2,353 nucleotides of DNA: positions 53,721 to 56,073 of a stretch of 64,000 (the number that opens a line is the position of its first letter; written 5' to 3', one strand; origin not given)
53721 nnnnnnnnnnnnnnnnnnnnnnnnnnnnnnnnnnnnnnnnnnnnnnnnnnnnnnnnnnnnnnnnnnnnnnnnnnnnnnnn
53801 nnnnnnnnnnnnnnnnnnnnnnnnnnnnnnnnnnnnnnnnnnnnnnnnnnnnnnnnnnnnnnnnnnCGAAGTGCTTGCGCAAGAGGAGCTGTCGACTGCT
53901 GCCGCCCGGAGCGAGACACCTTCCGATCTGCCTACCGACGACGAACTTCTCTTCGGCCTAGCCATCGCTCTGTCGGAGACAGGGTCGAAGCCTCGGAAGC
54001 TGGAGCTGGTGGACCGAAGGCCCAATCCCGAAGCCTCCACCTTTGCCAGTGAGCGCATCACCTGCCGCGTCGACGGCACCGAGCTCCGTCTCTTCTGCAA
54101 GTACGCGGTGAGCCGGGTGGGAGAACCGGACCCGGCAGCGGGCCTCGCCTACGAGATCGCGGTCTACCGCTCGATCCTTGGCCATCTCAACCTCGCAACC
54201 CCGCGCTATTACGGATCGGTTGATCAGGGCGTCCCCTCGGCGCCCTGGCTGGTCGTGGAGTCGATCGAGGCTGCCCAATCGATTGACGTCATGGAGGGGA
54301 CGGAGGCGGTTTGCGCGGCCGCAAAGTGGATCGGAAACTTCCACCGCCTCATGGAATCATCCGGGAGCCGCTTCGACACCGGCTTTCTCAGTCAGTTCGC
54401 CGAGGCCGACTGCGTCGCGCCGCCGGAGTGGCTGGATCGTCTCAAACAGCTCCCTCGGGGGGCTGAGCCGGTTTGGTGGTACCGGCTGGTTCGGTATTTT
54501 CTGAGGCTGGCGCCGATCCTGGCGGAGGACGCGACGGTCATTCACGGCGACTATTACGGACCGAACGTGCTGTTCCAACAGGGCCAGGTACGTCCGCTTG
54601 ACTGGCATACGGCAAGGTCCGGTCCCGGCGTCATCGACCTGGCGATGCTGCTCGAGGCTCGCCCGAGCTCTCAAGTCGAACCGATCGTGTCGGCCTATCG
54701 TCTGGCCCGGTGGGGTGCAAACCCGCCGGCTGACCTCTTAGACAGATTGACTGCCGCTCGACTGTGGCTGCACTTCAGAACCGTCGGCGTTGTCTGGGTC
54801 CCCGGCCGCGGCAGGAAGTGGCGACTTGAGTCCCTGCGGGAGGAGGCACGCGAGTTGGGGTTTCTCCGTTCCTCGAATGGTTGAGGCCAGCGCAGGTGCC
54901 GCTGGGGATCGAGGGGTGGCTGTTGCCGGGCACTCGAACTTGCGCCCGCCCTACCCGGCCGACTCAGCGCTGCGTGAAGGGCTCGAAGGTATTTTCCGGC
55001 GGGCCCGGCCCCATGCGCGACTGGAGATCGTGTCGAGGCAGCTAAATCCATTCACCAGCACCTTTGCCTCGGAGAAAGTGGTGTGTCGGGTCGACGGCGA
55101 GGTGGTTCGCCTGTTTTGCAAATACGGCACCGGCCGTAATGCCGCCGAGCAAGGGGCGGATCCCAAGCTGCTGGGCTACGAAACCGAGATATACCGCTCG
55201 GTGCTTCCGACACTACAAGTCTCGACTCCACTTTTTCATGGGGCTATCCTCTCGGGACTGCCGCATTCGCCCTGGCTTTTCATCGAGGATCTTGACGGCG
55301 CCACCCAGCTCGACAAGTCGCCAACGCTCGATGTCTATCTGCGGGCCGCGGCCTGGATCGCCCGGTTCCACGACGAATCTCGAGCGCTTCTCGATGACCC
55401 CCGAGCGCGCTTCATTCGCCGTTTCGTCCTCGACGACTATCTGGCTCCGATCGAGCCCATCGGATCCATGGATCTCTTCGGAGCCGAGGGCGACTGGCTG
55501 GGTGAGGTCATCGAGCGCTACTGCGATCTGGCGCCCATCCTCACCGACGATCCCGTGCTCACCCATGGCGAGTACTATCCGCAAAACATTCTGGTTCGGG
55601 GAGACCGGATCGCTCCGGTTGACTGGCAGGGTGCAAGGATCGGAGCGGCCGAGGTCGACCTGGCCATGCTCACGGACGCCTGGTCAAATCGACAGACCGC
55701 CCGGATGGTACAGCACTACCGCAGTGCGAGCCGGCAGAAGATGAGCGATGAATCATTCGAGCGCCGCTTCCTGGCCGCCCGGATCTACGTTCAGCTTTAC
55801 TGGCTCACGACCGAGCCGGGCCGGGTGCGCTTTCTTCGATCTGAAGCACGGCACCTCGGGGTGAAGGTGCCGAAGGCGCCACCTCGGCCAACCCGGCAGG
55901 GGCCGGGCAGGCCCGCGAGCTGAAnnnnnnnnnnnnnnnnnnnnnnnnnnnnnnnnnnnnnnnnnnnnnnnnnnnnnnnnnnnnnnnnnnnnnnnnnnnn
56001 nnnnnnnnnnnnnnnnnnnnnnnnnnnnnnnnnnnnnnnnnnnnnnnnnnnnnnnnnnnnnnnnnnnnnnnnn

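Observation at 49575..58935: Candidate glycoconjugate (glycolipid/polysaccharide) biosynthesis-and-export locus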

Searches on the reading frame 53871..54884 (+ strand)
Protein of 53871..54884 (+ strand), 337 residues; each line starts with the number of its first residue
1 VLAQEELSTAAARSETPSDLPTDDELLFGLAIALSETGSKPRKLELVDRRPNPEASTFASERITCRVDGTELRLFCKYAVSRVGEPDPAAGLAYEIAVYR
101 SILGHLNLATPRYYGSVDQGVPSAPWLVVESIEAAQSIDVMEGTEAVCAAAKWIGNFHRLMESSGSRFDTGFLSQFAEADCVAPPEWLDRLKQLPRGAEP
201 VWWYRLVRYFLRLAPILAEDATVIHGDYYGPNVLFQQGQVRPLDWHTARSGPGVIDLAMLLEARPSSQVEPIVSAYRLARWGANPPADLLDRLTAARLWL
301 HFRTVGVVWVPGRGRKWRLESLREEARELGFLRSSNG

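Call 4: search_protein_families(library=pfam, proteins=[window:53871-54884:+], max_evalue=0.01)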
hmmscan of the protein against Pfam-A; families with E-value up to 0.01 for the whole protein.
window:53871-54884:+ (337 aa): 2 families
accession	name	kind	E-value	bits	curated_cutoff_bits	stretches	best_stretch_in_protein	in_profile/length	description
PF01636.29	APH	-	2.8e-14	53.9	23.2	1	80-277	24-230/239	Phosphotransferase enzyme family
PF02958.26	EcKL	-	0.0086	15.9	22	0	219-262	213-262/294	Ecdysteroid kinase-like family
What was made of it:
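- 53871..54884 (+): APH-fold kinase 1, with the canonical catalytic loop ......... PF01636 53.9 bits (call 4).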

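Call 5: search_protein_families(library=ncbifam, proteins=[window:53871-54884:+], max_evalue=0.01)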
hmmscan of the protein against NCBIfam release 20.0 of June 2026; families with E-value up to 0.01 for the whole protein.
window:53871-54884:+ (337 aa): 1 family
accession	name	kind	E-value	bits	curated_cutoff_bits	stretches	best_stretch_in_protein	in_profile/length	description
NF008738.0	PRK11768.1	equivalog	5.2e-06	26.1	194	1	182-298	155-276/327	serine/threonine protein kinase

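Call 34: search_solved_structures(query=window:53871-54884:+, max_evalue=0.1)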
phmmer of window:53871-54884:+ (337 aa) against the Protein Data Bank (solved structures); distinct sequences matched with E-value up to 0.1: 1.
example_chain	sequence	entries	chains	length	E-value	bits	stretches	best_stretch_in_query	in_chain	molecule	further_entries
1zyl_A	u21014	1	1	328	0.00018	24.1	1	215-301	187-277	Hypothetical protein yihE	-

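Call 82: search_solved_structures(query=A3, max_evalue=0.01)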
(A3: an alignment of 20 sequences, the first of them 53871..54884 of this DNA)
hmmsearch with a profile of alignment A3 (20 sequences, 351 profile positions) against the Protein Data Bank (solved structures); distinct sequences matched with E-value up to 0.01: 25.
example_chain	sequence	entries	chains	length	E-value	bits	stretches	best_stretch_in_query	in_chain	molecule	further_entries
8agy_A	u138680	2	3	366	6.6e-11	45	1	25-323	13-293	Corramycin phosphotransferase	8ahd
3csv_A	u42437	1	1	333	5e-09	38.9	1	93-288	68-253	Aminoglycoside phosphotransferase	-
1zyl_A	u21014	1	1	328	1.7e-07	33.8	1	97-321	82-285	Hypothetical protein yihE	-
5igh_A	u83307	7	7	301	2.2e-07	33.5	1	223-312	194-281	Macrolide 2'-phosphotransferase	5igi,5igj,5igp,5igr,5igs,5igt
7f0a_A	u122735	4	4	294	4.4e-07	32.5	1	214-273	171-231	Capreomycin phosphotransferase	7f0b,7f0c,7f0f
8v3v_A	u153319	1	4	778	2.4e-06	30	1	218-271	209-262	Acyl-Coenzyme A dehydrogenase family, member 11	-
8zic_A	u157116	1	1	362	5.3e-06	28.9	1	218-294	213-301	4-hydroxytryptamine kinase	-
9eto_A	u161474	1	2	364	5.4e-06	28.9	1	218-294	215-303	4-hydroxytryptamine kinase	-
5uxb_A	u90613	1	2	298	7.4e-06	28.4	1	200-305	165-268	Macrolide 2'-phosphotransferase MphH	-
5uxc_A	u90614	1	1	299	7.4e-06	28.4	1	200-305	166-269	Predicted aminoglycoside phosphotransferase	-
5uxd_A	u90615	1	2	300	7.5e-06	28.4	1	200-305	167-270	Macrolide 2'-phosphotransferase MphH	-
7s3l_A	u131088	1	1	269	2.3e-05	26.8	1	220-337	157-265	Aminoglycoside phosphotransferase family protein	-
3ats_A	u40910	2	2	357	2.7e-05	26.6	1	140-269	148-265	Putative uncharacterized protein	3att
9o56_A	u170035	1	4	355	3.6e-05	26.2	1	220-280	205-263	Aminoglycoside phosphotransferase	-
8i80_B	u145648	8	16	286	4.5e-05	25.9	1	208-271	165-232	Viomycin kinase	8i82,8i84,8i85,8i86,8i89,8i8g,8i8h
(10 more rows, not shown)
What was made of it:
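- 53871..54884 (+): A profile of cluster-associated kinases finds corramycin, macrolide and aminoglycoside phosphotransferases in the PDB (call 82).
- The kinases resemble small-molecule kinases rather than known glycan kinases (call 82). The nearest solved relatives of the kinases are antibiotic phosphotransferases acting on corramycin, macrolides, capreomycin and aminoglycosides (call 82).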

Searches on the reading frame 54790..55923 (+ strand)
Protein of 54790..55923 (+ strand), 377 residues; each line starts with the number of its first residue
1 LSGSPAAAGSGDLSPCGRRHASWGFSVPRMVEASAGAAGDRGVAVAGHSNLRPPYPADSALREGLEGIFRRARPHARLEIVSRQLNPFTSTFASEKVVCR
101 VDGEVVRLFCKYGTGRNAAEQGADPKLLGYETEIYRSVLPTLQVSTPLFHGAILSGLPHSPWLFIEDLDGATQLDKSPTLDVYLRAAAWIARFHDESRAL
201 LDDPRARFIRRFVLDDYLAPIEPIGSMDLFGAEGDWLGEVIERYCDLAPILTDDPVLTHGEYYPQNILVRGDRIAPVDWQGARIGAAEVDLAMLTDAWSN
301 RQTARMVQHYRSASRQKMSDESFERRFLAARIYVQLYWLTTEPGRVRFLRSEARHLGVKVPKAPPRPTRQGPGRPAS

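Call 4: search_protein_families(library=pfam, proteins=[window:54790-55923:+], max_evalue=0.01)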
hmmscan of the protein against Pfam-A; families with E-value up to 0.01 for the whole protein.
window:54790-55923:+ (377 aa): 1 family
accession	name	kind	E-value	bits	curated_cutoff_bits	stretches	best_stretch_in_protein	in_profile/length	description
PF01636.29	APH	-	2.4e-13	50.8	23.2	1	142-314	53-229/239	Phosphotransferase enzyme family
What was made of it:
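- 54877..55923 (+): APH-fold kinase 2, a paralogue of kinase 1 (37% identity). Its catalytic loop reads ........, with Glu in place of the usual Asp. PF01636 50.8 bits (call 4).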

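Call 5: search_protein_families(library=ncbifam, proteins=[window:54790-55923:+], max_evalue=0.01)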
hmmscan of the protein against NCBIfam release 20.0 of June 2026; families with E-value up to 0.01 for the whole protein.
window:54790-55923:+ (377 aa): 2 families
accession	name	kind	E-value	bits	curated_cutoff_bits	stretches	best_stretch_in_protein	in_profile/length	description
TIGR02721.1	ycfN_thiK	equivalog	0.00062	19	299.45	1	160-318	62-209/256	thiamine kinase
NF033059.2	APH_3p_I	exception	0.00077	18.9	400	1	246-313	180-250/267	APH(3')-I family aminoglycoside O-phosphotransferase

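Call 36: search_solved_structures(query=window:54877-55923:+, max_evalue=0.1)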
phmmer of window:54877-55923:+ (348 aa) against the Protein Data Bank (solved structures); distinct sequences matched with E-value up to 0.1: 3.
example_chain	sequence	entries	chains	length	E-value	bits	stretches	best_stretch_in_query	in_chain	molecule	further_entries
5uxb_A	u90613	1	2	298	0.0075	18.5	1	226-263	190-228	Macrolide 2'-phosphotransferase MphH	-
5uxc_A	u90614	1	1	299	0.0075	18.4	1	226-263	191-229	Predicted aminoglycoside phosphotransferase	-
5uxd_A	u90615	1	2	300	0.0076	18.4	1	226-263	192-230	Macrolide 2'-phosphotransferase MphH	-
